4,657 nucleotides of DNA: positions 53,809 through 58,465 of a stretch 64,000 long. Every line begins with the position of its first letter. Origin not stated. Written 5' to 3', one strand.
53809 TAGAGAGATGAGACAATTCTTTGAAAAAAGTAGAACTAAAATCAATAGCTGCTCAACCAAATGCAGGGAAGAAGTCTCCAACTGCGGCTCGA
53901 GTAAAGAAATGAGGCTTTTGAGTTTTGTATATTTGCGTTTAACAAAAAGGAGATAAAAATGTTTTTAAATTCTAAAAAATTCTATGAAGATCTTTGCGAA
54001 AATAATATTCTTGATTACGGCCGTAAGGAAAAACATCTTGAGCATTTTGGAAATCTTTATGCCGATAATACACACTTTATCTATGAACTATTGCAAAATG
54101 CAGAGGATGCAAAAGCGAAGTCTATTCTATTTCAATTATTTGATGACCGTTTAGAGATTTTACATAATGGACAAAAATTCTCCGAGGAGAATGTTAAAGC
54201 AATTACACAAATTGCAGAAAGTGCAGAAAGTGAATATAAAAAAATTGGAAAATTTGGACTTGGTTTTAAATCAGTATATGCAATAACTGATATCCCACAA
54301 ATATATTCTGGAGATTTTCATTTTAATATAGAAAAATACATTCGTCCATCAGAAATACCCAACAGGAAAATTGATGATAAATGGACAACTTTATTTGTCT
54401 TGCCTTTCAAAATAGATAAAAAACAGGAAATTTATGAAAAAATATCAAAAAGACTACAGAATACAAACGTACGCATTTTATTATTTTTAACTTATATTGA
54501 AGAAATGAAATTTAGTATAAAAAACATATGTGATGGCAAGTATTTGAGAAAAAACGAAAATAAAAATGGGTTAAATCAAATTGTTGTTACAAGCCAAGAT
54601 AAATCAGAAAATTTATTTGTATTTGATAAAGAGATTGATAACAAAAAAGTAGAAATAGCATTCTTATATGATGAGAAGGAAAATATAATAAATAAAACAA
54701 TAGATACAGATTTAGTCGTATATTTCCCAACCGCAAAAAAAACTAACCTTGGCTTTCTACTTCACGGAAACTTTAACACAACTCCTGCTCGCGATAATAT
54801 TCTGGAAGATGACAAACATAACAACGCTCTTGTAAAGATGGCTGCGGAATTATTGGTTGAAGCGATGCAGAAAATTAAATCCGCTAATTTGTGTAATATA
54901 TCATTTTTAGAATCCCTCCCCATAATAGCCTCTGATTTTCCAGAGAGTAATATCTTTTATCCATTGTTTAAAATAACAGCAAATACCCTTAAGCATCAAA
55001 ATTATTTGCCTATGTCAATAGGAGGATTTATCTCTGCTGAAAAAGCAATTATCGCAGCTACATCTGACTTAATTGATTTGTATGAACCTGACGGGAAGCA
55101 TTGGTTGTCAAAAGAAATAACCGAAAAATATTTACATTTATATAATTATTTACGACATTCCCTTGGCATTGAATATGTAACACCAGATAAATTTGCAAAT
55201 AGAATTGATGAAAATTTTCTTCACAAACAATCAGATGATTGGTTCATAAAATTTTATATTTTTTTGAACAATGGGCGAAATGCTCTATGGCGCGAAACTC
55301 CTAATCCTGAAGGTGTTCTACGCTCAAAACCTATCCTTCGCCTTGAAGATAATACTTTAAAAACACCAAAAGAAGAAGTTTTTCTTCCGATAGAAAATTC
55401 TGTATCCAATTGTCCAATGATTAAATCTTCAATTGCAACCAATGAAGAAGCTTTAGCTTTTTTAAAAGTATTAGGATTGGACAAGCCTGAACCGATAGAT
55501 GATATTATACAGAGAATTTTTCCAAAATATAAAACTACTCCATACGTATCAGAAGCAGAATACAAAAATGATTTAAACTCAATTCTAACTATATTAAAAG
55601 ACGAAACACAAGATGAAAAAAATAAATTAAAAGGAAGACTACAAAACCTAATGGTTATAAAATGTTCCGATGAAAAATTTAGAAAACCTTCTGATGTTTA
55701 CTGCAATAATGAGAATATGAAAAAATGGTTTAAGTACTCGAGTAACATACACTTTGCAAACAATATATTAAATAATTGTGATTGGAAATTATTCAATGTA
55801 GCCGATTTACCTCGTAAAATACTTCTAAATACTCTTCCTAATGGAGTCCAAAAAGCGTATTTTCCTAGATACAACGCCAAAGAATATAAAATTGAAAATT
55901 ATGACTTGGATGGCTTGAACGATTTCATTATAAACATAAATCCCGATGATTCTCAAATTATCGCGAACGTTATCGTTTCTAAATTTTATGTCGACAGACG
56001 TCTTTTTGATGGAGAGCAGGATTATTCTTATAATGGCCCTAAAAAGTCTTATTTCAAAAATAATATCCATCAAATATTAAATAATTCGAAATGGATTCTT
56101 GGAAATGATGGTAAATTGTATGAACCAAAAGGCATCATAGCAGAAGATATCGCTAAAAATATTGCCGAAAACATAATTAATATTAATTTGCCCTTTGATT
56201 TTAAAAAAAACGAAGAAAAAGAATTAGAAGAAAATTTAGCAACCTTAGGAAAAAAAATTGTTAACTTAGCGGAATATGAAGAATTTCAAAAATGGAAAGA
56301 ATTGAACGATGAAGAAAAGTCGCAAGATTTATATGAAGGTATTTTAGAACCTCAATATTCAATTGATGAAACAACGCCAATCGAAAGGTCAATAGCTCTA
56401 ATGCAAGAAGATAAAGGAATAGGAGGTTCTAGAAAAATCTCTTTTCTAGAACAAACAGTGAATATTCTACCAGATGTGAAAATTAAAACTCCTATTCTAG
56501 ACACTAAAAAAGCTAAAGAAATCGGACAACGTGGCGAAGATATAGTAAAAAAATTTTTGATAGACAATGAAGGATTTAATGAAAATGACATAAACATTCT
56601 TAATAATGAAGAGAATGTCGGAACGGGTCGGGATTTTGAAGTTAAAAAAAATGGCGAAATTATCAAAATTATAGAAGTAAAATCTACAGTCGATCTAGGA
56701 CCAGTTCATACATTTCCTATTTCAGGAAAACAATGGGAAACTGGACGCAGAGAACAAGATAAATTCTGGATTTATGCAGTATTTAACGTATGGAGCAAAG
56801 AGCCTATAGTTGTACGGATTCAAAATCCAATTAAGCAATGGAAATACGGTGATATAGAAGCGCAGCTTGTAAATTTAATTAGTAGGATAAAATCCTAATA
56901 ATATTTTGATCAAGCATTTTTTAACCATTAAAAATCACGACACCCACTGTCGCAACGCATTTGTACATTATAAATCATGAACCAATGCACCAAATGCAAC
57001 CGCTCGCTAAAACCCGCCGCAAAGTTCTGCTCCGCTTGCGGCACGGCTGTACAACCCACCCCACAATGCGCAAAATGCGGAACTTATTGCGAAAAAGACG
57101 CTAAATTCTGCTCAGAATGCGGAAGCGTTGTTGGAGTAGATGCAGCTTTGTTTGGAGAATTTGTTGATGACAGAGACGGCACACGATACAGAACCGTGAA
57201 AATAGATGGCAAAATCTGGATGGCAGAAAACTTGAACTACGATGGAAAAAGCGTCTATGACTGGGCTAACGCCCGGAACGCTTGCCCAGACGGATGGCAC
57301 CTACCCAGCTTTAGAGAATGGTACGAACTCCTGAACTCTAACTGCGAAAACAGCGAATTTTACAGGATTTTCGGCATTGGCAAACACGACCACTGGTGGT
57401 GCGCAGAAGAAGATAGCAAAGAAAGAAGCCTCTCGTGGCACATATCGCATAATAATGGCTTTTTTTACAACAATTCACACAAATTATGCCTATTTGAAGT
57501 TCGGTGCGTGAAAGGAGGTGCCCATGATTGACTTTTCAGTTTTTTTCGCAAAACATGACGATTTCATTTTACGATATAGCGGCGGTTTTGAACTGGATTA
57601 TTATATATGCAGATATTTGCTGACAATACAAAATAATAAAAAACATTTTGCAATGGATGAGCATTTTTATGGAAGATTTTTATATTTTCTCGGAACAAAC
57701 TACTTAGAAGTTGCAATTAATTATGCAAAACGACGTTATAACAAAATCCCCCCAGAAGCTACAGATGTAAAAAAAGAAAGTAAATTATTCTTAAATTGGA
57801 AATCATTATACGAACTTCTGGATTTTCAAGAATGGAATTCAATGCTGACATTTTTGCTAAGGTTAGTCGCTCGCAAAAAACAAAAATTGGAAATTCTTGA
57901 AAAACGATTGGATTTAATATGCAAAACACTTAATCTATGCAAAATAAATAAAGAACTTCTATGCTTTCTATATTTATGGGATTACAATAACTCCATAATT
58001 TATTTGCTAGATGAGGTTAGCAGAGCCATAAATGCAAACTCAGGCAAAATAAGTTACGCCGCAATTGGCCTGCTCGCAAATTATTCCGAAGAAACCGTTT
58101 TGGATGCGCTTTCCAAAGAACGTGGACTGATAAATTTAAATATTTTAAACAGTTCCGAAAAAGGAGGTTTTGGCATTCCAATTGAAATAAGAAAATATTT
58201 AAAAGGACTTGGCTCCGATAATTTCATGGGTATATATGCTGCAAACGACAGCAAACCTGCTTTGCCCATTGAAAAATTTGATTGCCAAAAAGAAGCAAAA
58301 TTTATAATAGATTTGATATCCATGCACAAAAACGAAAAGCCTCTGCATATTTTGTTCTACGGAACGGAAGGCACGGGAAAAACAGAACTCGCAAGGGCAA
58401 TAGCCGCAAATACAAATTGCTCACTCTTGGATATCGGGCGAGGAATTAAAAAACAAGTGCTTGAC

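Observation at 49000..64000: AT-rich island without mobility genes: a candidate WYL-regulated, multi-operon defence-like system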

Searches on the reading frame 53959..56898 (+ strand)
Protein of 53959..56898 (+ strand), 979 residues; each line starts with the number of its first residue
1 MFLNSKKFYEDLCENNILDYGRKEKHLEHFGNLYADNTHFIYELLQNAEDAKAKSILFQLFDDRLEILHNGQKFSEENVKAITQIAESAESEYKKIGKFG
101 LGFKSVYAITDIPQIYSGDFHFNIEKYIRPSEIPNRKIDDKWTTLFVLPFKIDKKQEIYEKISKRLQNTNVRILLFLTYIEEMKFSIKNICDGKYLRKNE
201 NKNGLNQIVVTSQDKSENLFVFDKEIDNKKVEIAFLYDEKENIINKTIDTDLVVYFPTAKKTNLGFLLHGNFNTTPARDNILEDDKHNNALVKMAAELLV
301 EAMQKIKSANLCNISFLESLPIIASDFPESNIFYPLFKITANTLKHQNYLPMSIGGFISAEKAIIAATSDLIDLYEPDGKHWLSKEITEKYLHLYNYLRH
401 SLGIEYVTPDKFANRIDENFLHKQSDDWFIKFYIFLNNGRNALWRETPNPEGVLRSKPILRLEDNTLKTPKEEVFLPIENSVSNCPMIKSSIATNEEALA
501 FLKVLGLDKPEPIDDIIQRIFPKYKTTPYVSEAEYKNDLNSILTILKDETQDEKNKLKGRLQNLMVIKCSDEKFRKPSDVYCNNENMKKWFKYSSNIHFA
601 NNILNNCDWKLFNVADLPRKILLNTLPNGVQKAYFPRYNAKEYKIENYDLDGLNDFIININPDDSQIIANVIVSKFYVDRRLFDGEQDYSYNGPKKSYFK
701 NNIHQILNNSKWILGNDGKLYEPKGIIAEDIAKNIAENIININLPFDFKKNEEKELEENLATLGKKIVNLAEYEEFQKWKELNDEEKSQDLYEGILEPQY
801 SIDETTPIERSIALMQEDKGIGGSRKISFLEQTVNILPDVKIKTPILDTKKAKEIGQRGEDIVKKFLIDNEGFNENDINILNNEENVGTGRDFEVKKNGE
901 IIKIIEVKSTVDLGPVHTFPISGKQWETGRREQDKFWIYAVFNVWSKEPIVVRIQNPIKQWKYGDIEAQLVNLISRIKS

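Call 4: search_protein_families(library=pfam, proteins=[window:53959-56898:+], max_evalue=0.01)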
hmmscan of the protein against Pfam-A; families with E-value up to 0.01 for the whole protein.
window:53959-56898:+ (979 aa): 3 families
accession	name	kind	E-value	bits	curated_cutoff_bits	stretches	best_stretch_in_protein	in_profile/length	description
PF25794.1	SACS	-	2.3e-18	67.3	32.8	2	69-122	71-124/247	Sacsin domain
PF13020.12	NOV_C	-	3.6e-11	43.4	22.1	1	860-952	2-89/91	Protein NO VEIN, C-terminal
PF13589.12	HATPase_c_3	-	0.00018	22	25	1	41-105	7-79/137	Histidine kinase-, DNA gyrase B-, and HSP90-like ATPase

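Call 5: search_protein_families(library=padloc, proteins=[window:53959-56898:+], max_evalue=0.01)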
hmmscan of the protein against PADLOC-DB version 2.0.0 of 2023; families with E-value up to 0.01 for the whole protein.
window:53959-56898:+ (979 aa): 8 families
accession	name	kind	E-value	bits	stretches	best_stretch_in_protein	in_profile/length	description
PDLC03972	TmtA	-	1.8e-75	252.9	2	32-754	36-830/1302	-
PDLC03966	TmtA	-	3.8e-47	158.9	2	34-477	40-556/1655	-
PDLC03964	TmtA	-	2.1e-46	156.6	2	42-799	51-902/1538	-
PDLC03968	TmtA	-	3.1e-43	145.7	2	29-185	67-228/1486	-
PDLC03965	TmtA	-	3.3e-41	139.3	2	41-486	34-526/1370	-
PDLC03969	TmtA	-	3.9e-28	95.6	3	42-307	34-344/1563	-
PDLC03971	TmtA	-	7.1e-24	81.5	2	40-118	57-145/1782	-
PDLC03970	TmtA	-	1.7e-20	70.7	2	36-110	62-135/1552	-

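Call 6: search_protein_families(library=ncbifam, proteins=[window:53959-56898:+], max_evalue=0.001)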
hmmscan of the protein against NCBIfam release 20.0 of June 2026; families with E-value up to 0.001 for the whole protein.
window:53959-56898:+ (979 aa): 1 family
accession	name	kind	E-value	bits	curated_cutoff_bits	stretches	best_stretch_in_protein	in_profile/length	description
NF047352.1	P_loop_sacsin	domain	1e-25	90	50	1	39-116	2-80/80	sacsin N-terminal ATP-binding-like domain-containing protein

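Call 47: search_solved_structures(query=window:53959-56898:+, max_evalue=0.1)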
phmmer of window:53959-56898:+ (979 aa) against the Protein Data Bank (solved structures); distinct sequences matched with E-value up to 0.1: 4.
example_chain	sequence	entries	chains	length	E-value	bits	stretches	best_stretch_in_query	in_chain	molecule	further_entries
5v47_A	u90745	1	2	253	2.4e-08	35.9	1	34-120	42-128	Lizard sacsin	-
5v44_A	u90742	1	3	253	9.5e-08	33.9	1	65-120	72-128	Sacsin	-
5v45_A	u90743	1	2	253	9.7e-08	33.9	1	65-120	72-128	Sacsin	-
5v46_A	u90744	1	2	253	9.7e-08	33.9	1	65-120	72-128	Sacsin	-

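Call 103: search_protein_families(library=phrogs, proteins=[window:53959-56898:+], max_evalue=0.001)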
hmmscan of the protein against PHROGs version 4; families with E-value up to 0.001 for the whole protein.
window:53959-56898:+ (979 aa): 0 families

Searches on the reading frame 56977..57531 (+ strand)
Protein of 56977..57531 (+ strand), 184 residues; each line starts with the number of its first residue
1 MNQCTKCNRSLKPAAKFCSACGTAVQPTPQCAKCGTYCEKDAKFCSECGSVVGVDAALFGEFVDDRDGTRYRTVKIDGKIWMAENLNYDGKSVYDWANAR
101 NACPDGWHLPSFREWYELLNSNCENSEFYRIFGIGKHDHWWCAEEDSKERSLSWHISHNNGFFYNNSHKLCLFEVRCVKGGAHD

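Call 4: search_protein_families(library=pfam, proteins=[window:56977-57531:+], max_evalue=0.01)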
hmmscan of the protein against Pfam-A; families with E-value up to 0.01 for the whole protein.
window:56977-57531:+ (184 aa): 6 families
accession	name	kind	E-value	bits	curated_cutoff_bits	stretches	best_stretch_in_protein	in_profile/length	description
PF09603.15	Fib_succ_major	-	2.6e-11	44.6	33.9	1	94-120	54-82/187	Fibrobacter succinogenes major domain (Fib_succ_major)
PF13240.11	Zn_Ribbon_1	-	1.2e-10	41.3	25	2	4-24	2-22/23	zinc-ribbon domain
PF12773.13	DZR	-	7.2e-09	36.1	27.3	1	4-49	1-45/45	Double zinc ribbon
PF13248.11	Zn_ribbon_3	-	6.3e-05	22.7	27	0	30-51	4-25/26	zinc-ribbon domain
PF07603.17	Lcl_C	-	7.3e-05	23.5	34.9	1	81-179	12-117/117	Lcl C-terminal domain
PF17032.10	Zn_ribbon_15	-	0.0013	19.9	28.9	0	2-22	53-73/73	zinc-ribbon family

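Call 5: search_protein_families(library=padloc, proteins=[window:56977-57531:+], max_evalue=0.01)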
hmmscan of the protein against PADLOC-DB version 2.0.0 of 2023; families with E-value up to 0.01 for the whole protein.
window:56977-57531:+ (184 aa): 0 families

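Call 6: search_protein_families(library=ncbifam, proteins=[window:56977-57531:+], max_evalue=0.001)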
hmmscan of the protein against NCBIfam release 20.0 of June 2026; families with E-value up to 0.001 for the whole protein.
window:56977-57531:+ (184 aa): 2 families
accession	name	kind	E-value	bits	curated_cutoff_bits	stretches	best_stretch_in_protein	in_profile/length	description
TIGR02145.1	Fib_succ_major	domain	1.9e-22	80.8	41.65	1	61-121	1-80/176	FISUMP domain-containing protein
NF011149.0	PRK14559.1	equivalog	3.1e-05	22.9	374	1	1-53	1-52/642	serine/threonine phosphatase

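Call 103: search_protein_families(library=phrogs, proteins=[window:56977-57531:+], max_evalue=0.001)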
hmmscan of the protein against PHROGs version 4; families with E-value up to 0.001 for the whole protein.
window:56977-57531:+ (184 aa): 1 family
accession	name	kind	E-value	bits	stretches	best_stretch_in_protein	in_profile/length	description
phrog_2546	-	unknown function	5.9e-07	30.9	0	30-55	2-27/180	-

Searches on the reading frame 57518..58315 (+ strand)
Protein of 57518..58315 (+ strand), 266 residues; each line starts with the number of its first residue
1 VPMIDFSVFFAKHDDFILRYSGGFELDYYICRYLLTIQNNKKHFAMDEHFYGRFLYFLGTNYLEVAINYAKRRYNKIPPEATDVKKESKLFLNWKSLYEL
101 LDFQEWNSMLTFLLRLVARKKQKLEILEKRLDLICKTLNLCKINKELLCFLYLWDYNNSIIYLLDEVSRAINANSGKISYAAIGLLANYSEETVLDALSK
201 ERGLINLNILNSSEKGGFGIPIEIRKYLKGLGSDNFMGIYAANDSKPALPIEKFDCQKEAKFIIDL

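Call 89: predict_structure(alignment_id=A4)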
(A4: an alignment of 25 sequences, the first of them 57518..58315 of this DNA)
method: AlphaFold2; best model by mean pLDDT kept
length: 266 residues; sequences in the alignment: 25
mean_pLDDT: 85.0   pTM: 0.80
mean pLDDT of the five models: 85.0, 84.6, 84.4, 82.9, 82.5
residues with pLDDT >= 90: 149; 70-90: 71; 50-70: 43; < 50: 3
segments of 3 or more residues with pLDDT < 50: 243-245
pLDDT, mean of each block of 10 residues (from residue 1): 84 84 84 94 90 93 96 89 67 94 95 95 83 91 94 91 92 82 94 93 85 69 88 70 55 69 65
secondary structure, 60 per line:
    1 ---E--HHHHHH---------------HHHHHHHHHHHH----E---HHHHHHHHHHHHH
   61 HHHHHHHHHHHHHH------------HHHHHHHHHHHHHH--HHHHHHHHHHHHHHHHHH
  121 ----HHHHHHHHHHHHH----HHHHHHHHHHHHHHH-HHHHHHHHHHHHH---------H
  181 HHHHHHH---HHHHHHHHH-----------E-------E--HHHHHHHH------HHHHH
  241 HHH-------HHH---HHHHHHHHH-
elements in order: H7-12 H28-39 H48-74 H87-100 H103-120 H125-137 H142-156 H158-170 H180-187 H191-199 H222-229 H236-243 H257-265

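Call 93: fold_search(model_id=the predicted structure, library=pdb)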
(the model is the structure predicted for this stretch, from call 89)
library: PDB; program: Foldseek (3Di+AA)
matches with E <= 10: 80; with E <= 0.001: 0
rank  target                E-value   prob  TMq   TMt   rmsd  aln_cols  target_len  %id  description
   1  8xtg_F                6.7e-01  0.20  0.17  0.12  17.5       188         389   14  Crystal structure of methyltransferase MpaG' in complex with SAH and DMMPA (released 2024-08-28)
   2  4i2o_A                1.2e+00  0.25  0.17  0.22   9.2       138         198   19  The Structure of FixK2 from Bradyrhizobium japonicum (released 2013-04-10)
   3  4ev0_D                1.2e+00  0.20  0.17  0.21  17.4       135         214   19  Crystal Structure of Thermus thermophilus Catabolite Activator Protein (released 2012-06-20)
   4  8xte_A                1.8e+00  0.10  0.16  0.12  17.3       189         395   13  Crystal structure of methyltransferase MpaG' in complex with SAH and FDHMP (released 2024-08-28)
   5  4l9t_B                2.3e+00  0.23  0.21  0.37  17.4       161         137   10  Crystal structure of MepR F27L mutant from multidrug resistant S. aureus clinical isolate (released 2013-09-11)
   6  5x80_C                2.4e+00  0.23  0.18  0.36  16.2       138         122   12  CRYSTAL STRUCTURE OF MYCOBACTERIUM TUBERCULOSIS MARR FAMILY PROTEIN RV2887 COMPLEX WITH SALICYLIC ACID (released 2017-08-09)
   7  7egb_R                2.5e+00  0.05  0.11  0.11  15.3       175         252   14  TFIID-based holo PIC on SCP promoter (released 2021-05-05)
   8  7pga_D                2.7e+00  0.23  0.15  0.12   7.2        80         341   16  Chimeric carminomycin-4-O-methyltransferase (DnrK) with regions from 10-hydroxylase RdmB and 10-decarboxylase TamK (released 2022-08-24)
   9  9guk_B                2.7e+00  0.15  0.20  0.25  10.2       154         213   16  Crystal structure of transcription factor NtcA from Synechococcus elongatus in complex with its transcriptional co- ac (released 2025-03-12)
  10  7nvu_M                2.8e+00  0.07  0.13  0.12  15.4       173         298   14  RNA polymerase II core pre-initiation complex with open promoter DNA (released 2021-05-05)
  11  6z45_B                2.9e+00  0.05  0.18  0.18  16.7       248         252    9  CDK9-Cyclin-T1 complex bound by compound 24 (released 2020-12-23)
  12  5x80_B                3.1e+00  0.13  0.16  0.29  16.2       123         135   14  CRYSTAL STRUCTURE OF MYCOBACTERIUM TUBERCULOSIS MARR FAMILY PROTEIN RV2887 COMPLEX WITH SALICYLIC ACID (released 2017-08-09)
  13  8xtg_C                3.1e+00  0.09  0.18  0.13  17.8       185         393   13  Crystal structure of methyltransferase MpaG' in complex with SAH and DMMPA (released 2024-08-28)
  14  5x80_D                3.4e+00  0.30  0.22  0.42  14.4       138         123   12  CRYSTAL STRUCTURE OF MYCOBACTERIUM TUBERCULOSIS MARR FAMILY PROTEIN RV2887 COMPLEX WITH SALICYLIC ACID (released 2017-08-09)
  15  1zar                  3.4e+00  0.18  0.15  0.15   8.2        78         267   12  Crystal Structure of A.fulgidus Rio2 Kinase Complexed With ADP and Manganese Ions (released 2005-06-21)
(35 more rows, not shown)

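Call 103: search_protein_families(library=phrogs, proteins=[window:57518-58315:+], max_evalue=0.001)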
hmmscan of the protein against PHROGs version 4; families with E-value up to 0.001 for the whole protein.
window:57518-58315:+ (266 aa): 0 families
